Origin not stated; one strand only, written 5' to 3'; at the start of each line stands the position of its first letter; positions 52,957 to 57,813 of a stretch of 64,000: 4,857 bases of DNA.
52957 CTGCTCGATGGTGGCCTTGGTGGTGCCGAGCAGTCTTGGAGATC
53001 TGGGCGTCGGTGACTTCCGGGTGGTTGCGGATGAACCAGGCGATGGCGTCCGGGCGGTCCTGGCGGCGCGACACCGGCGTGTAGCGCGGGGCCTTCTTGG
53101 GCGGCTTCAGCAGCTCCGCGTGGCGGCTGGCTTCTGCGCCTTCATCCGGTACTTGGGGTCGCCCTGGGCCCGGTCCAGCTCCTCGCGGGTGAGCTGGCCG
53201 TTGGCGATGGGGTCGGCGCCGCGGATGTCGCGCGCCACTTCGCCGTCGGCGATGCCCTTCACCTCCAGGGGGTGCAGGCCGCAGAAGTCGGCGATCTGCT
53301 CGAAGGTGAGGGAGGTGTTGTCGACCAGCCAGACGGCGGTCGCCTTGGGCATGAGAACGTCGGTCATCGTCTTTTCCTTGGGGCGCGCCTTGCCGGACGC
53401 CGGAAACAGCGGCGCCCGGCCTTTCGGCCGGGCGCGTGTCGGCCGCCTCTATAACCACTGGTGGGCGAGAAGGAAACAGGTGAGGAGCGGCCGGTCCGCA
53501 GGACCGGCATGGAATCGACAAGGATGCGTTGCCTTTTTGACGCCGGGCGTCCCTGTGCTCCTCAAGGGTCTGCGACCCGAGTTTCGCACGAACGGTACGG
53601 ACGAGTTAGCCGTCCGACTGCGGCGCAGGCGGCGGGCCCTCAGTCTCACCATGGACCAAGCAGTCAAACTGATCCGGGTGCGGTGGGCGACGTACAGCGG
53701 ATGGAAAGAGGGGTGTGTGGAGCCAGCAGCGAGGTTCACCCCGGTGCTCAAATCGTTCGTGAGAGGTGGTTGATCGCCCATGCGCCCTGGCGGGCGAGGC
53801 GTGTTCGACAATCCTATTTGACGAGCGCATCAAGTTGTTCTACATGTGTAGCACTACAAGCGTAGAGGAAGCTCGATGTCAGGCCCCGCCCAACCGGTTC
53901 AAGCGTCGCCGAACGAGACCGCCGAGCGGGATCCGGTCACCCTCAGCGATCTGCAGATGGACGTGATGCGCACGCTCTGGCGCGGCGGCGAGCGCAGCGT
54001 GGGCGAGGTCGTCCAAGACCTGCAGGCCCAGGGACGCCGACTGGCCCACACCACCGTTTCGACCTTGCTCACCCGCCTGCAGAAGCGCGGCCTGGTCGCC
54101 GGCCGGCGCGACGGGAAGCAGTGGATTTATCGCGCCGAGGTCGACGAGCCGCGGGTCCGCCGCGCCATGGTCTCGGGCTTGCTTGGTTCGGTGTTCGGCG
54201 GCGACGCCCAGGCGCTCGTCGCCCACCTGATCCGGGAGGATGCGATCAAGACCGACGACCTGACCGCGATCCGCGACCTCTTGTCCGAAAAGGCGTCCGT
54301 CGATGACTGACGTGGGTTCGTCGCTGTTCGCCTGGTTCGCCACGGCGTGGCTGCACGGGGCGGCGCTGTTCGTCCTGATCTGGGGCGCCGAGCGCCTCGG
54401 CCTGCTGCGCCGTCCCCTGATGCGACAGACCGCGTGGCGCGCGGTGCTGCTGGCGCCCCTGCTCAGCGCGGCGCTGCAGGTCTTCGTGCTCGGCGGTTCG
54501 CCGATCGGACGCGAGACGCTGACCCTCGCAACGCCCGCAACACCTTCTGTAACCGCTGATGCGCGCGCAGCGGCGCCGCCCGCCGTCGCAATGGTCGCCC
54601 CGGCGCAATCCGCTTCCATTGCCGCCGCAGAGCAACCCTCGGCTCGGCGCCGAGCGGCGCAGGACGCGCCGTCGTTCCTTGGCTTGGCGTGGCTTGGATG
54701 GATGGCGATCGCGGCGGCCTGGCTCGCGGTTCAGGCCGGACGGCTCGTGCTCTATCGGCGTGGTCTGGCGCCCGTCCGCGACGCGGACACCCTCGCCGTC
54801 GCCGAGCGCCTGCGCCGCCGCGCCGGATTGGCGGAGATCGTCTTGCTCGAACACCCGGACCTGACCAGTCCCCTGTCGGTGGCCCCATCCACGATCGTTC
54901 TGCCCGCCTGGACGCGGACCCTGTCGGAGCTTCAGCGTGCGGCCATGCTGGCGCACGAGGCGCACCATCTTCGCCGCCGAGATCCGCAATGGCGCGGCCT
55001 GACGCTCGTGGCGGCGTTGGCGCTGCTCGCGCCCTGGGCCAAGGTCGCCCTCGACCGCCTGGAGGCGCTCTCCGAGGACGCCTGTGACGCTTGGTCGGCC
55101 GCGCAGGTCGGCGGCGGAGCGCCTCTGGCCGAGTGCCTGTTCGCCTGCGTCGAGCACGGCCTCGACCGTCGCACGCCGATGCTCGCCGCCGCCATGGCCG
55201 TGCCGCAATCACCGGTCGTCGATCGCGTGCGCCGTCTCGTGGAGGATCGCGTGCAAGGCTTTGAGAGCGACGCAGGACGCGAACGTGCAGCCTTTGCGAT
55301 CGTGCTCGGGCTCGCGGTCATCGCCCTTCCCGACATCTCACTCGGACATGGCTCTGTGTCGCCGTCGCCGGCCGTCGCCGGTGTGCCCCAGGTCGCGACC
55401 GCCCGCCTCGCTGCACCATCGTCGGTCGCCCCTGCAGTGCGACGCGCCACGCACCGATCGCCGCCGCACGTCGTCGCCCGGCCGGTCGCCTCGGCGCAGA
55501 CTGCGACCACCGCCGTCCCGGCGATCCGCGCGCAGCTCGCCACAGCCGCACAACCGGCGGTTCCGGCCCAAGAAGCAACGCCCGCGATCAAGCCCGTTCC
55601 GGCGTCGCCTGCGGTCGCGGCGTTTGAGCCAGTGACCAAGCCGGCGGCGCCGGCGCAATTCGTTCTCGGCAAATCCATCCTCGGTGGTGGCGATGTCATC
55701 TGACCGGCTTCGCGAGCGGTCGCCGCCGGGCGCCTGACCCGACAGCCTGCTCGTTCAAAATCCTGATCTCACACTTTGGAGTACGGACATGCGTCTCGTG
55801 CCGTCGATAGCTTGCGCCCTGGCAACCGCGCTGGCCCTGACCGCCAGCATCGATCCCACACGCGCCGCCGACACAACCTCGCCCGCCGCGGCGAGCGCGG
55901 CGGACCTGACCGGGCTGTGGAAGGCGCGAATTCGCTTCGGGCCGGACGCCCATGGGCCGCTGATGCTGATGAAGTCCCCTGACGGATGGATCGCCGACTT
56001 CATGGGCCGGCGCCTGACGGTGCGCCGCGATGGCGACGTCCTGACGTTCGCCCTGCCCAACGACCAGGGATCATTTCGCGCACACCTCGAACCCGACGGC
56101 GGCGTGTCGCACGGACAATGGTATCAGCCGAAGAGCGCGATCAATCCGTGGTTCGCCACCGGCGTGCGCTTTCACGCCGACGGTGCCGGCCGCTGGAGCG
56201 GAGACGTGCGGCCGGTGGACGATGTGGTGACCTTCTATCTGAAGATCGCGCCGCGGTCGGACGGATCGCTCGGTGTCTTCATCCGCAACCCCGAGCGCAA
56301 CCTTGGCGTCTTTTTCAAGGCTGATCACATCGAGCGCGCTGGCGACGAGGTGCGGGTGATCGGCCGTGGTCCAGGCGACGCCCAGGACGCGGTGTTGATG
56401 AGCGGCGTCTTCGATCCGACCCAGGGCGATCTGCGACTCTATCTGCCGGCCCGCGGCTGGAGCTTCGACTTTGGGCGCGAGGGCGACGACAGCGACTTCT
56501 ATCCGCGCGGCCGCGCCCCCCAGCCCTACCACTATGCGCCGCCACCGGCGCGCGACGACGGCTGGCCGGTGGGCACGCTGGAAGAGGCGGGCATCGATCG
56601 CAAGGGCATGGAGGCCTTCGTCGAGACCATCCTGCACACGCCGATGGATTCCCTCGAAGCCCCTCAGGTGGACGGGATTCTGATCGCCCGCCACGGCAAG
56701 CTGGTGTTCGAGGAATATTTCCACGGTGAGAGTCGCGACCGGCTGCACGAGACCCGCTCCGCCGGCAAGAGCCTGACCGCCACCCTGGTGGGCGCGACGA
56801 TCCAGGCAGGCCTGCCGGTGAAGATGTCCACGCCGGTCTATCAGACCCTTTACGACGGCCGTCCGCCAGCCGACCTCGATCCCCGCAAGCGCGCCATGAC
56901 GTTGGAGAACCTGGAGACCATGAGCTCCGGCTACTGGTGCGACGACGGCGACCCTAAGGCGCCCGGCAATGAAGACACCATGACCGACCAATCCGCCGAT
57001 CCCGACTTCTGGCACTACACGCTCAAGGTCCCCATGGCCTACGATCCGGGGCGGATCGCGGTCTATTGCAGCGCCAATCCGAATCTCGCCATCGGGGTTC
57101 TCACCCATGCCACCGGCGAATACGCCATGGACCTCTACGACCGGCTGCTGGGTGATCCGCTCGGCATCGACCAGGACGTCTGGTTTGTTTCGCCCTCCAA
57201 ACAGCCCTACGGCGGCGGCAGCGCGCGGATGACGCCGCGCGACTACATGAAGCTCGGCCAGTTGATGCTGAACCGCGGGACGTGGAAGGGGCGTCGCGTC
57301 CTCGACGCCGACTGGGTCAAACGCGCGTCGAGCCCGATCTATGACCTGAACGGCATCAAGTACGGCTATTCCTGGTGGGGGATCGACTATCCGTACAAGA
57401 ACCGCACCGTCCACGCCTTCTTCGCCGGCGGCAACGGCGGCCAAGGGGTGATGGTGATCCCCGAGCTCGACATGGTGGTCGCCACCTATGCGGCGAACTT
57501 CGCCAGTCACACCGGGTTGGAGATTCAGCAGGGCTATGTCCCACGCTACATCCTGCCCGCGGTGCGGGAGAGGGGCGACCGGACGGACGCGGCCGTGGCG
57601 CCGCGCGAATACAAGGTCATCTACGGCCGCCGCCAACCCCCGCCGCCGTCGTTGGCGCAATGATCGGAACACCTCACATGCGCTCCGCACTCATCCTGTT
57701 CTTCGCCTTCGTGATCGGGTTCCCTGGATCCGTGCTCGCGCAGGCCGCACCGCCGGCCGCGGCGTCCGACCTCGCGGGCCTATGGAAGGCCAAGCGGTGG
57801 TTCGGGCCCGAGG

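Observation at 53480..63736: Three same-orientation copies of a small XRE-like gene module bracket two unrelated accessory cassettes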

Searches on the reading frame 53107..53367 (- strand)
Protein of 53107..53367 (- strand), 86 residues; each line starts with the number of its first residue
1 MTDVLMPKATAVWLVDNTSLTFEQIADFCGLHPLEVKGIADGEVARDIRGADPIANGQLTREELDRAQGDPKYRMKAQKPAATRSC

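Call 76: search_protein_families(library=pfam, proteins=[window:53107-53367:-], max_evalue=0.001)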
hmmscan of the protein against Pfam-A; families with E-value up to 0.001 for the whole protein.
window:53107-53367:- (86 aa): 1 family
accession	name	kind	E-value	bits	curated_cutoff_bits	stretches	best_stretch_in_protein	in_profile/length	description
PF06242.16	TrcR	-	7e-16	59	22.2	1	34-82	1-49/139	Transcriptional cell cycle regulator TrcR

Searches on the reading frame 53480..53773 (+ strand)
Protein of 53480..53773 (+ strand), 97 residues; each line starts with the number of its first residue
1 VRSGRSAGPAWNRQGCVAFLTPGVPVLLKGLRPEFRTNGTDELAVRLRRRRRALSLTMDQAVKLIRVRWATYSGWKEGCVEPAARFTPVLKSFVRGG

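Call 8: search_protein_families(library=pfam, proteins=[window:53480-53773:+], max_evalue=0.01)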
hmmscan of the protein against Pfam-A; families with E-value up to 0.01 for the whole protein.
window:53480-53773:+ (97 aa): 0 families

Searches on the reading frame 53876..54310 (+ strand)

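Call 8: search_protein_families(library=pfam, proteins=[window:53876-54310:+], max_evalue=0.01)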
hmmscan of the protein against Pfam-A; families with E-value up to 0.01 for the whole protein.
window:53876-54310:+ (144 aa): 3 families
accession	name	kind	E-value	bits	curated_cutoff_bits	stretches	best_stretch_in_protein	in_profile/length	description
PF03965.22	Penicillinase_R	-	1.4e-27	96.8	22.6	1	23-137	1-114/115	Penicillinase repressor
PF12802.13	MarR_2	-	0.00096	19.7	27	1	27-80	7-56/61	MarR family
PF01047.28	MarR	-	0.0077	16.5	24.6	0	23-76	1-49/59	MarR family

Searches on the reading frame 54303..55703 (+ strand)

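Call 8: search_protein_families(library=pfam, proteins=[window:54303-55703:+], max_evalue=0.01)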
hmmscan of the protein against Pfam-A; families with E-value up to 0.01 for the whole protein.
window:54303-55703:+ (466 aa): 1 family
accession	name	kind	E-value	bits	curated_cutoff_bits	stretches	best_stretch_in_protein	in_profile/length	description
PF05569.17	Peptidase_M56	-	3.8e-11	43.1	31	1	43-263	35-245/296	BlaR1 peptidase M56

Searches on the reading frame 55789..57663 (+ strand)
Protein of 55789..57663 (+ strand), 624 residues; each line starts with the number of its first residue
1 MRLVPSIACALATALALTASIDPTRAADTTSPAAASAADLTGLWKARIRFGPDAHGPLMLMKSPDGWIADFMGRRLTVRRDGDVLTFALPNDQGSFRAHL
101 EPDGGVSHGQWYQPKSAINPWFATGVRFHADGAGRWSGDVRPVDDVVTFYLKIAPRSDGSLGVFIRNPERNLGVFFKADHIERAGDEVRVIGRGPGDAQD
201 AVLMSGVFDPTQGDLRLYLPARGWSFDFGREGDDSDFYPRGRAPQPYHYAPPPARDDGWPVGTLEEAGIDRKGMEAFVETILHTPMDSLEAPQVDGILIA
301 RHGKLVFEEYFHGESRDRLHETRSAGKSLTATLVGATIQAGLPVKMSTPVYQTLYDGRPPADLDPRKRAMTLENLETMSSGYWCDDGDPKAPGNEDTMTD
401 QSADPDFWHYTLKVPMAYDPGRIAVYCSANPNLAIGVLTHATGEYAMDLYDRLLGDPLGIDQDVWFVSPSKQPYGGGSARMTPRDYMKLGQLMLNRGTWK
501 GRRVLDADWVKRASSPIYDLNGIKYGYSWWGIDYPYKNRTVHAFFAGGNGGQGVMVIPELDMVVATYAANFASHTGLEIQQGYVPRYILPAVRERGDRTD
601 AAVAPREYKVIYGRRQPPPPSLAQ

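Call 8: search_protein_families(library=pfam, proteins=[window:55789-57663:+], max_evalue=0.01)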
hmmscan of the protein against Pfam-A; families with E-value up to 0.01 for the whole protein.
window:55789-57663:+ (624 aa): 1 family
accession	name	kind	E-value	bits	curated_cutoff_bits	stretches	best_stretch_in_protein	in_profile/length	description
PF00144.29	Beta-lactamase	-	2.4e-22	80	27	1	296-569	18-309/329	Beta-lactamase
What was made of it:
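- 53876..59438 (+): Cargo of cassette E1: blaI-like repressor, BlaR1-like M56 peptidase, and two tandem paralogous beta-lactamase-fold hydrolases. Pfam (call 8).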

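Call 92: find_encoding_contigs(protein=window:55789-57663:+, flank=10000, max_places=3)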
Protein window:55789-57663:+ (624 aa): 1 contig read that carries it; 1 place shown.
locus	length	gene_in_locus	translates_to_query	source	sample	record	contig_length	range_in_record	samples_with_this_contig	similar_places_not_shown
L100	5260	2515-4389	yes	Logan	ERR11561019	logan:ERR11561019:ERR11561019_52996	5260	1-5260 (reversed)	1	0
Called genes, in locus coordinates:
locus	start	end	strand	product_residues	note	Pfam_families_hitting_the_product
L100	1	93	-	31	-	?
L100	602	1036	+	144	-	PF03965:Penicillinase_R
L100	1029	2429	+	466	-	PF05569:Peptidase_M56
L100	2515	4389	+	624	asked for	PF00144:Beta-lactamase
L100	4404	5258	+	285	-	?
